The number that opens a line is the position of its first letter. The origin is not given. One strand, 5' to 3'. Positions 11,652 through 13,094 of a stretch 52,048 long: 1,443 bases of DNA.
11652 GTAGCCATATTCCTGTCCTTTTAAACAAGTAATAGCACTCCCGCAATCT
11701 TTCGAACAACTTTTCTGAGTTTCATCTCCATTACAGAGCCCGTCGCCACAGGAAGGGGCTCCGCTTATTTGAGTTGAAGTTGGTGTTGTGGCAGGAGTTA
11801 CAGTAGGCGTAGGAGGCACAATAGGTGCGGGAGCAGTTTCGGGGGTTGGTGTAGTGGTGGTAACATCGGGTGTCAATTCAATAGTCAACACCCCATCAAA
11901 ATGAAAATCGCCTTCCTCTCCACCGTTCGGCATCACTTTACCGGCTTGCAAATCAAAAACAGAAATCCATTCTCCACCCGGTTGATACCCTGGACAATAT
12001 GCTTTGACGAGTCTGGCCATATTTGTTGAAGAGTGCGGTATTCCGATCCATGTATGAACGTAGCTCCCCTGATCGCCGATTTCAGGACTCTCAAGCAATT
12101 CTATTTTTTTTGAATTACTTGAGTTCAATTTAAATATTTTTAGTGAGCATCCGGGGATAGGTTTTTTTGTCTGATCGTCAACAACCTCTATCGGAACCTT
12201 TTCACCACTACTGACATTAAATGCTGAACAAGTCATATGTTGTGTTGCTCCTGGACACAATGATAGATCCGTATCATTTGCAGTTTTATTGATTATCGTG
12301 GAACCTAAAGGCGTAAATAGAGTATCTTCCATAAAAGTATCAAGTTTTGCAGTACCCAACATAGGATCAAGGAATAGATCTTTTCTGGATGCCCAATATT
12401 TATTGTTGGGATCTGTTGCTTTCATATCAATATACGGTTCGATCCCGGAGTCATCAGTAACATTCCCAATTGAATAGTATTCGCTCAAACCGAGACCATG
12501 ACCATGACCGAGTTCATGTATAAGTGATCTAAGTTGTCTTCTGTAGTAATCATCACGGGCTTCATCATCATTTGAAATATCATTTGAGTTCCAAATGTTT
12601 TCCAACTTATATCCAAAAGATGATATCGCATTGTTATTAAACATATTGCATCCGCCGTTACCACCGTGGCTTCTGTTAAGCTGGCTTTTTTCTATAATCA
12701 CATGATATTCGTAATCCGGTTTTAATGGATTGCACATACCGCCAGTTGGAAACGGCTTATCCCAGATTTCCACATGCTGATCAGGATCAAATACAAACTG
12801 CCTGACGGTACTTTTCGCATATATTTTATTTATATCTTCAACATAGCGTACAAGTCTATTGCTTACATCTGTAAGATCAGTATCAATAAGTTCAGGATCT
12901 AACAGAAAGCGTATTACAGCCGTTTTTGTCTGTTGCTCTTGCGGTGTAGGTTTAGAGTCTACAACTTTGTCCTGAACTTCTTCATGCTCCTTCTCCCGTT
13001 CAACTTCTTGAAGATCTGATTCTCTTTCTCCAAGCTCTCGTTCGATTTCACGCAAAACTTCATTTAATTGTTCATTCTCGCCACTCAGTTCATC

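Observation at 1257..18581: Tandem array of four secreted proteins (465-2670 aa) with one constant N-terminal module and unrelated payloads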

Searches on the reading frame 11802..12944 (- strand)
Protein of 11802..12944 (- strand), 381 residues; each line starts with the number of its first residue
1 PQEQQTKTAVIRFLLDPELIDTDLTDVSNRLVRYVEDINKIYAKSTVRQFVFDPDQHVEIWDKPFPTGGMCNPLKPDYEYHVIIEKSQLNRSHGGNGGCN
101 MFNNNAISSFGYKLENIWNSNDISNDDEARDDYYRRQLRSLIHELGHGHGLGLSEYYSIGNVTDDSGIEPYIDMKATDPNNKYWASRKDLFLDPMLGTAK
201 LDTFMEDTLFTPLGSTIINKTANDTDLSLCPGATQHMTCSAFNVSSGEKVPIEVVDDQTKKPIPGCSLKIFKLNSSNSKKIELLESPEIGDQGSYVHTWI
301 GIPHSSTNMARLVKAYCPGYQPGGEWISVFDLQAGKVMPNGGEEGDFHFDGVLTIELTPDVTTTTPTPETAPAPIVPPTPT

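Call 67: search_solved_structures(query=window:11802-12944:-, max_evalue=1)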
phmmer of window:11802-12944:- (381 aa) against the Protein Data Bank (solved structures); distinct sequences matched with E-value up to 1: 1.
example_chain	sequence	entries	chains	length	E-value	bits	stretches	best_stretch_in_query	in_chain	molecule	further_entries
4wrk_A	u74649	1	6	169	0.36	13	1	79-120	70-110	DUTPase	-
